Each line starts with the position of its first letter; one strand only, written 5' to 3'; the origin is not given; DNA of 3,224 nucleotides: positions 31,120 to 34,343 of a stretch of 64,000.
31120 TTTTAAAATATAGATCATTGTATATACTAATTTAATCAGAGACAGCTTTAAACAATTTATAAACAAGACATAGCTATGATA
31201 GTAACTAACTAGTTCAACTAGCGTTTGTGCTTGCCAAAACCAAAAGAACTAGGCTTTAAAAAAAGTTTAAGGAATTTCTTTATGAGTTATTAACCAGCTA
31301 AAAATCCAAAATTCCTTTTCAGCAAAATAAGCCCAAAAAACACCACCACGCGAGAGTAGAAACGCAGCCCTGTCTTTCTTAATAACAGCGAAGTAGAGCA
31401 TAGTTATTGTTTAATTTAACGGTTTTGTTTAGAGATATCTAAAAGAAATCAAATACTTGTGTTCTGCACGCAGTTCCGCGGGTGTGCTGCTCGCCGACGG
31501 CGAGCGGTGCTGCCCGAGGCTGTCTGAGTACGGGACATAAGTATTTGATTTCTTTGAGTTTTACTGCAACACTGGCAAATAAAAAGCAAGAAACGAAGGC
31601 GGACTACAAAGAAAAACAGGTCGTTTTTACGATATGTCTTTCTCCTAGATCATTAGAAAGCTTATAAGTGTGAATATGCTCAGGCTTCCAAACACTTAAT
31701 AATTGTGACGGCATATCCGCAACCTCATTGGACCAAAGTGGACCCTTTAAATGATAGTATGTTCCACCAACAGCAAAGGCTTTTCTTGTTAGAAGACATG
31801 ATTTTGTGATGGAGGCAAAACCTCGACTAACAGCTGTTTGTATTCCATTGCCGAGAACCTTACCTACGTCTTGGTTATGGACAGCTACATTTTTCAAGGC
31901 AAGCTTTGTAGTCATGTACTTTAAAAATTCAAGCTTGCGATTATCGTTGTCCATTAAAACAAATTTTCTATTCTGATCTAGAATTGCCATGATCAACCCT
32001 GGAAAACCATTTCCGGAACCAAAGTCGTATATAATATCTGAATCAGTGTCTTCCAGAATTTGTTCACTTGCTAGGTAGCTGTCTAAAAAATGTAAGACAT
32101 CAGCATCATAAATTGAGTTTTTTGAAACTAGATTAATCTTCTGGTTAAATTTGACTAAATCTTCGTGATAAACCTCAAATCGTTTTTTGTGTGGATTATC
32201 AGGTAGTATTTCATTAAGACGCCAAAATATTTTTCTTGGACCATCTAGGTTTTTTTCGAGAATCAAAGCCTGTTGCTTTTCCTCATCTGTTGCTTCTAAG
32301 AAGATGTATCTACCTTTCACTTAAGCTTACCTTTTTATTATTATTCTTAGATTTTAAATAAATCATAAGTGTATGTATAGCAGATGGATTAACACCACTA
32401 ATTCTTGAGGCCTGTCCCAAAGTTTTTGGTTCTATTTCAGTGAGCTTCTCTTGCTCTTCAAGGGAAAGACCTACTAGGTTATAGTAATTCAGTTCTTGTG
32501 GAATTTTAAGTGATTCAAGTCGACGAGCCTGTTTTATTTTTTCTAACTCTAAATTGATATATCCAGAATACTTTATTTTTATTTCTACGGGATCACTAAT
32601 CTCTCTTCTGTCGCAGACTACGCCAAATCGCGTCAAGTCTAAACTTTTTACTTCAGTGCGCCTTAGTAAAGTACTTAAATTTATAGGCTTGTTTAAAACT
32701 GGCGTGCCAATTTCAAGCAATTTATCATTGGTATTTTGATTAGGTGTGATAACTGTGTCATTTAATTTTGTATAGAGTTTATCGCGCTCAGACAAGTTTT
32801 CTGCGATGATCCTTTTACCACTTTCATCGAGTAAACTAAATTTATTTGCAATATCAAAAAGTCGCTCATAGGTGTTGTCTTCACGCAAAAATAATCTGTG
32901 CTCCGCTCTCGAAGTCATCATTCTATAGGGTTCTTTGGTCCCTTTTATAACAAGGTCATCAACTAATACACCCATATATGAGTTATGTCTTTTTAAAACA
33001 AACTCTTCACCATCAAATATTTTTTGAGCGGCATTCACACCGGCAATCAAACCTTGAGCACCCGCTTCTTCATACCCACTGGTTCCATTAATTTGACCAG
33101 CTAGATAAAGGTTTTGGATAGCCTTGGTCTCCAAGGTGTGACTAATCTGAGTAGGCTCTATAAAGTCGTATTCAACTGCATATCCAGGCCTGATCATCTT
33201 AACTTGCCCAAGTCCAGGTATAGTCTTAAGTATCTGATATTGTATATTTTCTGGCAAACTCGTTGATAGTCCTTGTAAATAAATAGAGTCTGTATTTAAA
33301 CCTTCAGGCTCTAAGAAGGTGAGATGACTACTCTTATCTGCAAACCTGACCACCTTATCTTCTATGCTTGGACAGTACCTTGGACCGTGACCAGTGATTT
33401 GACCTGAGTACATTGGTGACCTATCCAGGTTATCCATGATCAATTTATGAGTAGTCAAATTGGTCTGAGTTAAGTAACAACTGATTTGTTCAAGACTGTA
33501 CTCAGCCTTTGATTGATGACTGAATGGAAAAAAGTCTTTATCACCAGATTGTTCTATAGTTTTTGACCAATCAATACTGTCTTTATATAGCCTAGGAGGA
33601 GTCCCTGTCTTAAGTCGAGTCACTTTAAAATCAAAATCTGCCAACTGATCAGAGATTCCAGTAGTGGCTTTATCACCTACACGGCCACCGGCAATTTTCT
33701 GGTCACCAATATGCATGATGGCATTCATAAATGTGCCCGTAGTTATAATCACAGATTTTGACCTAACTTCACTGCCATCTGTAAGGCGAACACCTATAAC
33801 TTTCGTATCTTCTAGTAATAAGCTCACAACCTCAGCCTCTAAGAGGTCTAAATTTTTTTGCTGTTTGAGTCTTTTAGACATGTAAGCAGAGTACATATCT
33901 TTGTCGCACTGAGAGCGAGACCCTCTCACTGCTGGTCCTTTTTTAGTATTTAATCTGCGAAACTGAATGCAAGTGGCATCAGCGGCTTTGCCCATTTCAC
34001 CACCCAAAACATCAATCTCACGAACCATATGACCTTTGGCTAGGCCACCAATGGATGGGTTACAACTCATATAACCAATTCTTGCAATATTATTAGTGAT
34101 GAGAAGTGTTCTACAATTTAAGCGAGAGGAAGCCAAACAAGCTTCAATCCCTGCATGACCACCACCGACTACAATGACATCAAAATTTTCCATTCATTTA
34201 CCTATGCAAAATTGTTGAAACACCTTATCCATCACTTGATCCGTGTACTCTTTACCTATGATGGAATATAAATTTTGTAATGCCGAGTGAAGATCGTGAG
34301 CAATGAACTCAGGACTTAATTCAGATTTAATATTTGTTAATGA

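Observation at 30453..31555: Two inverted 114-nt GC-rich extended hairpins with unrelated outer stems, a conserved core and compensatory changes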

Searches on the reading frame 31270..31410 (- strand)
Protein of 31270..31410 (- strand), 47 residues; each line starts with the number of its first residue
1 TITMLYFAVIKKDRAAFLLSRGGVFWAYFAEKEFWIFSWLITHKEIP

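Call 53: search_protein_families(library=pfam, max_evalue=1, proteins=[window:31270-31410:-])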
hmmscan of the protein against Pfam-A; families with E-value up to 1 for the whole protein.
seq(47 aa): 1 family
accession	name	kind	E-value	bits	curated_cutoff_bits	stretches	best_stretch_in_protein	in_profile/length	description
PF04478.17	Mid2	-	0.016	15.4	23.2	1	3-44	66-107/150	Mid2 like cell wall stress sensor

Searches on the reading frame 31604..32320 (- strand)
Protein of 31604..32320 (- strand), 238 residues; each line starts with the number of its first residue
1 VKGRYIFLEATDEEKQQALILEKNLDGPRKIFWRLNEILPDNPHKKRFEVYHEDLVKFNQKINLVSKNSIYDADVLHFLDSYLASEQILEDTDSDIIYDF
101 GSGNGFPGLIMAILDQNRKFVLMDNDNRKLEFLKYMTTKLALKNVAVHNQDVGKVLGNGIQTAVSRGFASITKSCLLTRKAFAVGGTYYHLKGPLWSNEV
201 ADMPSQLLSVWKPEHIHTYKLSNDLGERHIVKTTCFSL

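Call 11: search_protein_families(library=pfam, proteins=[window:31604-32320:-])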
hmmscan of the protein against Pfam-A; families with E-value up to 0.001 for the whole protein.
window:31604-32320:- (238 aa): 3 families
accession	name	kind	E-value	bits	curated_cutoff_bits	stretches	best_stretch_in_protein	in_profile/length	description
PF02527.21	GidB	-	1e-31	110.1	27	1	46-209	3-165/184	rRNA small subunit methyltransferase G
PF13847.12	Methyltransf_31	-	1e-06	28.9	27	1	94-157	4-67/145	Methyltransferase domain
PF05175.20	MTS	-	8.3e-05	22.7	23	1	88-154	26-92/170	Methyltransferase small domain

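Call 12: find_encoding_contigs(protein=window:31604-32320:-, flank=10000, max_places=6)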
Protein window:31604-32320:- (238 aa): no gene with exactly this product is on record in the collection.

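Call 21: find_homologous_proteins(query=window:31604-32320:-, max_evalue=1e-20)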
Query window:31604-32320:- (238 aa): 75 proteins with E <= 1e-20 among 233 candidates.
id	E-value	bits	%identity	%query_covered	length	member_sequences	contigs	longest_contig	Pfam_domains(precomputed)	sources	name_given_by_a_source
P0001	3.5e-156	536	100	100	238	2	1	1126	PF13847.13,PF02527.22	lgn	-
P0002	5.5e-104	365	67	98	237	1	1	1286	PF13847.13,PF02527.22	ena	-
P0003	2.4e-99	350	66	97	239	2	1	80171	PF13847.13,PF02527.22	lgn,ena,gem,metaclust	metaclust:\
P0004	2.5e-99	350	66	97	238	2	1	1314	PF13847.13,PF02527.22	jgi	-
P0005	3.9e-97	343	63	97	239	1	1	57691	PF13847.13,PF02527.22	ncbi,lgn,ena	-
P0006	2.8e-96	340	63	97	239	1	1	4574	PF13847.13,PF02527.22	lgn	-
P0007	1.2e-93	332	62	97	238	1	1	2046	PF13847.13,PF05175.21,PF02527.22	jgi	-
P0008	9.9e-84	299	57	97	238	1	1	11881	PF13847.13,PF02527.22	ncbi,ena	-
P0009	2.8e-68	249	51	98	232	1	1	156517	PF13847.13,PF02527.22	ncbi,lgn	-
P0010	2.4e-63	232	59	71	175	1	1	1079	PF13847.13,PF02527.22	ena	-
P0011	6.5e-52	195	48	85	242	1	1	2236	PF02527.22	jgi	jgi:16S rRNA (guanine527-N7)-methyltransferase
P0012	6.6e-52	195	48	85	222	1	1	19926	PF02527.22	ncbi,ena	ncbi:MAG: 16S rRNA (guanine(527)-N(7))-methyltransferase RsmG [Pseudobdellovibrionaceae bacterium]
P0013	2.3e-51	193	49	86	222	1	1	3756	PF02527.22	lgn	-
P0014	2.1e-50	190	41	94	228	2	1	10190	PF02527.22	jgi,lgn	jgi:16S rRNA (guanine527-N7)-methyltransferase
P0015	3.8e-50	189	48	85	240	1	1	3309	PF02527.22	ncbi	ncbi:MAG: 16S rRNA (guanine(527)-N(7))-methyltransferase RsmG [Bdellovibrionales bacterium]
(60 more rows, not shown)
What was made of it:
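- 31604..32320 (-): Right flanking gene: rsmG (gidB), the last gene of the mnmE-mnmG-rsmG run. It converges on the insert. Calls 11, 21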

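Call 22: find_encoding_contigs(protein=P0003, flank=6000, max_places=3)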
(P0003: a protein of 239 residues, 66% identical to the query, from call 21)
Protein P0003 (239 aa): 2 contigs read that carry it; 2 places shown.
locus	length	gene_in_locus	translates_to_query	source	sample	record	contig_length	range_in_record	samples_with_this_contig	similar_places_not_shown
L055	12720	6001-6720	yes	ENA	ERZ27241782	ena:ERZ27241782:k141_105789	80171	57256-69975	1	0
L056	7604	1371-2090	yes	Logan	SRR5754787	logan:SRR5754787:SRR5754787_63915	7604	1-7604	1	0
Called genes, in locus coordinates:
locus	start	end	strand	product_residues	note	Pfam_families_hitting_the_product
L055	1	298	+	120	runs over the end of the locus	PF00825:Ribonuclease_P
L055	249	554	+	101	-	PF01809:YidD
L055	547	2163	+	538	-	PF14849:YidC_periplas, PF02096:60KD_IMP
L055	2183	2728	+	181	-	PF01424:R3H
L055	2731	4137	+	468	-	PF10396:TrmE_N, PF12631:MnmE_helical, PF01926:MMR_HSR1, PF02421:FeoB_N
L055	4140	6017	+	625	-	PF00890:FAD_binding_2 (faint), PF01134:GIDA, PF07992:Pyr_redox_2 (weak), PF12831:FAD_oxidored (weak), PF13738:Pyr_redox_3 (faint), PF21680:GIDA_C_1st, PF13932:SAM_GIDA_C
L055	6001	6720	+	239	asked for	PF02527:GidB, PF13847:Methyltransf_31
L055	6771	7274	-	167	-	-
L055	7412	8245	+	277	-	PF00142:Fer4_NifH (weak), PF01656:CbiA, PF02374:ArsA_ATPase, PF06564:CBP_BcsQ (weak), PF09140:MipZ, PF10609:ParA, PF13614:AAA_31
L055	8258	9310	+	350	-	PF02195:ParB_N, PF17762:HTH_ParB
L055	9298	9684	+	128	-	PF04519:Bactofilin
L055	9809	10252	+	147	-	-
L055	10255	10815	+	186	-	PF00430:ATP-synt_B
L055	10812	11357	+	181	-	PF00213:OSCP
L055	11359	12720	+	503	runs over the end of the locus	PF02874:ATP-synt_ab_N, PF09378:HAS-barrel (faint), PF00006:ATP-synt_ab, PF00306:ATP-synt_ab_C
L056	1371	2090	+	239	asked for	PF02527:GidB, PF13847:Methyltransf_31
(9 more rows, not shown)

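Call 23: find_encoding_contigs(protein=P0005, flank=6000, max_places=3)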
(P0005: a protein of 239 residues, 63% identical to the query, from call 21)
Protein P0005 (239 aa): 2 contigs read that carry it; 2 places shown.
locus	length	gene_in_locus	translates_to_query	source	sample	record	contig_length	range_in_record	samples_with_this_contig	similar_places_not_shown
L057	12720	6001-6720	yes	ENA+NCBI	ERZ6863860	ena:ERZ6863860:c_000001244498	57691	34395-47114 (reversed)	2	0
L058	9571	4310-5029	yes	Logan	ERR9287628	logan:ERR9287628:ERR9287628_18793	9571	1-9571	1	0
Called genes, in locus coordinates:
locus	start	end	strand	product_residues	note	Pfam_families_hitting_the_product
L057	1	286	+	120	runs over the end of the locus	PF00825:Ribonuclease_P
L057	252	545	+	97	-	PF01809:YidD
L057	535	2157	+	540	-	PF14849:YidC_periplas, PF02096:60KD_IMP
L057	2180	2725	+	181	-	PF01424:R3H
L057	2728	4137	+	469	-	PF10396:TrmE_N, PF00350:Dynamin_N (faint), PF12631:MnmE_helical, PF01926:MMR_HSR1, PF02421:FeoB_N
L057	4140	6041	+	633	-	PF01134:GIDA, PF07992:Pyr_redox_2 (weak), PF12831:FAD_oxidored (weak), PF21680:GIDA_C_1st, PF13932:SAM_GIDA_C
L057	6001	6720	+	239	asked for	PF02527:GidB, PF13847:Methyltransf_31 (weak)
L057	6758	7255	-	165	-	-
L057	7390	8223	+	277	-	PF00142:Fer4_NifH (weak), PF01656:CbiA, PF02374:ArsA_ATPase, PF06564:CBP_BcsQ (weak), PF09140:MipZ, PF10609:ParA, PF13614:AAA_31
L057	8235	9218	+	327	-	PF02195:ParB_N, PF17762:HTH_ParB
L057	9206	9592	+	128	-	PF04519:Bactofilin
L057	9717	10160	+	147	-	PF00430:ATP-synt_B (weak)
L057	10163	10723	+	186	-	PF00430:ATP-synt_B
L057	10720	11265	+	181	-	PF00213:OSCP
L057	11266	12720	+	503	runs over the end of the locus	PF02874:ATP-synt_ab_N, PF00006:ATP-synt_ab, PF00306:ATP-synt_ab_C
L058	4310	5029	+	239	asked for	PF02527:GidB, PF13847:Methyltransf_31 (weak)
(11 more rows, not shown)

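Call 24: find_encoding_contigs(protein=P0009, flank=6000, max_places=3)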
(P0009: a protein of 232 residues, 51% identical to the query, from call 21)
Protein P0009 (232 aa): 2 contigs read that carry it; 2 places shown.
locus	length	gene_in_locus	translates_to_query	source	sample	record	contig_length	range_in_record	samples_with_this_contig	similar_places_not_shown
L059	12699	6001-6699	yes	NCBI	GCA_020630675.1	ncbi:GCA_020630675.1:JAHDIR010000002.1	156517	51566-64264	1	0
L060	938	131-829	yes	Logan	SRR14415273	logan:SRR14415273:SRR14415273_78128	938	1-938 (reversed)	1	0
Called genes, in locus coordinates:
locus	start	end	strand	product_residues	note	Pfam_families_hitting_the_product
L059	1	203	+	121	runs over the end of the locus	PF00825:Ribonuclease_P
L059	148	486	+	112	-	PF01809:YidD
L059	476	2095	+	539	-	PF14849:YidC_periplas, PF02096:60KD_IMP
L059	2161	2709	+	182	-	PF01424:R3H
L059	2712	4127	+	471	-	PF10396:TrmE_N, PF12631:MnmE_helical, PF01926:MMR_HSR1, PF02421:FeoB_N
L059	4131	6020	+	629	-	PF00890:FAD_binding_2 (faint), PF01134:GIDA, PF07992:Pyr_redox_2 (faint), PF21680:GIDA_C_1st, PF13932:SAM_GIDA_C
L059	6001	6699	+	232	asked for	PF02527:GidB, PF13847:Methyltransf_31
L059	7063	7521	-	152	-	-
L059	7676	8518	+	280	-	PF00142:Fer4_NifH (weak), PF01656:CbiA, PF02374:ArsA_ATPase, PF06564:CBP_BcsQ, PF09140:MipZ, PF10609:ParA, PF13614:AAA_31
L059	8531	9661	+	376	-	PF02195:ParB_N, PF17762:HTH_ParB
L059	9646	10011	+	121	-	PF04519:Bactofilin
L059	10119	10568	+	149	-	PF00430:ATP-synt_B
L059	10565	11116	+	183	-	PF00430:ATP-synt_B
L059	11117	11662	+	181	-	PF00213:OSCP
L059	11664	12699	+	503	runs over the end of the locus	PF02874:ATP-synt_ab_N, PF00006:ATP-synt_ab, PF00306:ATP-synt_ab_C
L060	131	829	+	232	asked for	PF02527:GidB, PF13847:Methyltransf_31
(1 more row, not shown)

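Call 28: find_encoding_contigs(protein=P0001, flank=6000, max_places=4)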
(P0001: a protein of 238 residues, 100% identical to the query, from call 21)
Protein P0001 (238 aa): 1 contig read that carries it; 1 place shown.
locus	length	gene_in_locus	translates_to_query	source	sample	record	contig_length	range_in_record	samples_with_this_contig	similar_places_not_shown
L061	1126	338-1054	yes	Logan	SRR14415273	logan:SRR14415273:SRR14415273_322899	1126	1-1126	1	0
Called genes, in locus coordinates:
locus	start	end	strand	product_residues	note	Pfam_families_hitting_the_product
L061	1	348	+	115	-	?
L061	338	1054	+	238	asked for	PF02527:GidB, PF13847:Methyltransf_31 (weak)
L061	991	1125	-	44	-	?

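Call 58: find_encoding_contigs(protein=P0008, flank=4000, max_places=2)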
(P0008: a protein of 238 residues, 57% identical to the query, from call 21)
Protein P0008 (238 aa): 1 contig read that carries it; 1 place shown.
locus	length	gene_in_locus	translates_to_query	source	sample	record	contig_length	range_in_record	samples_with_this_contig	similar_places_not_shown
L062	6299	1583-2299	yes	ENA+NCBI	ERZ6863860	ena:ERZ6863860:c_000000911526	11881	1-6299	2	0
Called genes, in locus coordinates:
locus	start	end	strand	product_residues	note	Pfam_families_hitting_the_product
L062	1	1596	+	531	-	?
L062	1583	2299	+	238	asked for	PF02527:GidB, PF13847:Methyltransf_31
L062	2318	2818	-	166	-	-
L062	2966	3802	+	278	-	PF00142:Fer4_NifH (weak), PF01656:CbiA, PF02374:ArsA_ATPase, PF06564:CBP_BcsQ (weak), PF09140:MipZ, PF10609:ParA, PF13614:AAA_31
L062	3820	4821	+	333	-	PF02195:ParB_N, PF17762:HTH_ParB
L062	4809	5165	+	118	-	PF04519:Bactofilin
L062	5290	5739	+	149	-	PF00430:ATP-synt_B (weak)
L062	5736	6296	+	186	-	PF00430:ATP-synt_B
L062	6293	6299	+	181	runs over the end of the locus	PF00213:OSCP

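Call 59: find_encoding_contigs(protein=P0006, flank=4000, max_places=2)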
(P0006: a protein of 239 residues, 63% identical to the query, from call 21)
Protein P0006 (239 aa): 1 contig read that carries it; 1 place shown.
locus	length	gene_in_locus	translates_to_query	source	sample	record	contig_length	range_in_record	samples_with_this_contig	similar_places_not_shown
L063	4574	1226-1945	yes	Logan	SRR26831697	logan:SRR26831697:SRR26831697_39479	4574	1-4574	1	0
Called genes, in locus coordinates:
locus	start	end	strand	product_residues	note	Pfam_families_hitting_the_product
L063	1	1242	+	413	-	?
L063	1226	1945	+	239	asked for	PF02527:GidB, PF13847:Methyltransf_31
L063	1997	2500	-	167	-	-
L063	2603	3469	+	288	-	PF00142:Fer4_NifH (weak), PF01656:CbiA, PF02374:ArsA_ATPase, PF06564:CBP_BcsQ (weak), PF09140:MipZ, PF10609:ParA, PF13614:AAA_31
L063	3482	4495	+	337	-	PF02195:ParB_N, PF17762:HTH_ParB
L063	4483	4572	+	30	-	?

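Call 68: list_cluster_members(proteins=[P0005, P0009, P0008, P0003, P0001])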
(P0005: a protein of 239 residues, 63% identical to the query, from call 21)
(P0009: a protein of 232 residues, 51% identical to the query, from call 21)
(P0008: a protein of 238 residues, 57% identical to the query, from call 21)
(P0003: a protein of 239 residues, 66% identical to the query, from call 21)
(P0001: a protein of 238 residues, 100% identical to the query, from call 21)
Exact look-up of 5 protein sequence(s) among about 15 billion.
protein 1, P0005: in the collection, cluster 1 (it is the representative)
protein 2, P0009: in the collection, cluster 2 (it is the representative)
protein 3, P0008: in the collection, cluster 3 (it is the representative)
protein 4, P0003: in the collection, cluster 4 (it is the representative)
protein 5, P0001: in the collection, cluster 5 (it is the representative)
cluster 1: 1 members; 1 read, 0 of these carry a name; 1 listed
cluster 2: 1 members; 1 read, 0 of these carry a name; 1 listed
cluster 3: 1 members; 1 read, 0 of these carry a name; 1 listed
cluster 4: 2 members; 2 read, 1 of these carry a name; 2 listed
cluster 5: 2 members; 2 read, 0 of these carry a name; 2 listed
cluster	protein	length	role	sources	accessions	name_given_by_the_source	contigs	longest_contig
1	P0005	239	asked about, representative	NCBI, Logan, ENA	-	-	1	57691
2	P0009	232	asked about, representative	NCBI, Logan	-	-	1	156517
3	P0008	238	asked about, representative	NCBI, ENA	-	-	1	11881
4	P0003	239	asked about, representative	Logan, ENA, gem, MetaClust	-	\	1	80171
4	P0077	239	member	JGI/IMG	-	-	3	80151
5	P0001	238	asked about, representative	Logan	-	-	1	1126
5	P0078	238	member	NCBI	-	-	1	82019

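Call 70: find_encoding_contigs(protein=P0078, flank=10000, max_places=3)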
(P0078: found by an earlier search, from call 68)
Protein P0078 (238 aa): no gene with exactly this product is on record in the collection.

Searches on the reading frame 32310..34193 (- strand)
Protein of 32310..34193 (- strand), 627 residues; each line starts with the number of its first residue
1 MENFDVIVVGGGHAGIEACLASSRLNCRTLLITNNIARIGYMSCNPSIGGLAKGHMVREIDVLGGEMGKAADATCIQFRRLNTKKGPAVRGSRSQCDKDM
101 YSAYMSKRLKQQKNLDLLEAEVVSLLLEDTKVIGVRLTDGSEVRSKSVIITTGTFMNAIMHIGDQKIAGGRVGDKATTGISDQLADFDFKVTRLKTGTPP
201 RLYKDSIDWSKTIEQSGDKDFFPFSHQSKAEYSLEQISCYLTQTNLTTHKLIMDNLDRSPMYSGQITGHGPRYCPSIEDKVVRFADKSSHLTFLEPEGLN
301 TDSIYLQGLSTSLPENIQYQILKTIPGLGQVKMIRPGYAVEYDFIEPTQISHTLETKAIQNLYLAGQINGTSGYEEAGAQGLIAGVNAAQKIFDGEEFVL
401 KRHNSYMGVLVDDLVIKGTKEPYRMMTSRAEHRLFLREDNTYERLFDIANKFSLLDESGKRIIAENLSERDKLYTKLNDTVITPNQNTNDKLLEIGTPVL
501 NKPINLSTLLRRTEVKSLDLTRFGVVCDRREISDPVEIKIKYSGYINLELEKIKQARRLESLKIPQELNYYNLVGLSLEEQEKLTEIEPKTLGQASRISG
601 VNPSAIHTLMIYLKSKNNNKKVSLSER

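Call 11: search_protein_families(library=pfam, proteins=[window:32310-34193:-])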
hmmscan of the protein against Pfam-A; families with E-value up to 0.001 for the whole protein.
window:32310-34193:- (627 aa): 8 families
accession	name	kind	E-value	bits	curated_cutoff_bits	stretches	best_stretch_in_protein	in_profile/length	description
PF01134.28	GIDA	-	9.8e-163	542.2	22.1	1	5-392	1-387/391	Glucose inhibited division protein A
PF13932.14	SAM_GIDA_C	-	1.3e-22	79.8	27.1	1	555-610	2-57/57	tRNA modifying enzyme MnmG/GidA C-terminal helical bundle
PF21680.2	GIDA_C_1st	-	7.2e-09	36.7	24.7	1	468-547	12-93/96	tRNA modifying enzyme MnmG/GidA C-terminal helical domain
PF12831.13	FAD_oxidored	-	2.6e-07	30.7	27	1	5-178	1-168/416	FAD dependent oxidoreductase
PF07992.20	Pyr_redox_2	-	3.1e-07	30.6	26.1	1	4-164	1-119/291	Pyridine nucleotide-disulphide oxidoreductase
PF00890.30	FAD_binding_2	-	7e-06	25.9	20.4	0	117-185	159-235/414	FAD binding domain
PF03486.20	HI0933_like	-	0.00014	21.8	50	0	5-35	2-32/244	HI0933-like protein Rossmann domain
PF13738.12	Pyr_redox_3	-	0.00047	19.9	30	0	81-158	63-138/305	Pyridine nucleotide-disulphide oxidoreductase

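Call 13: find_encoding_contigs(protein=window:32310-34193:-, flank=10000, max_places=6)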
Protein window:32310-34193:- (627 aa): no gene with exactly this product is on record in the collection.
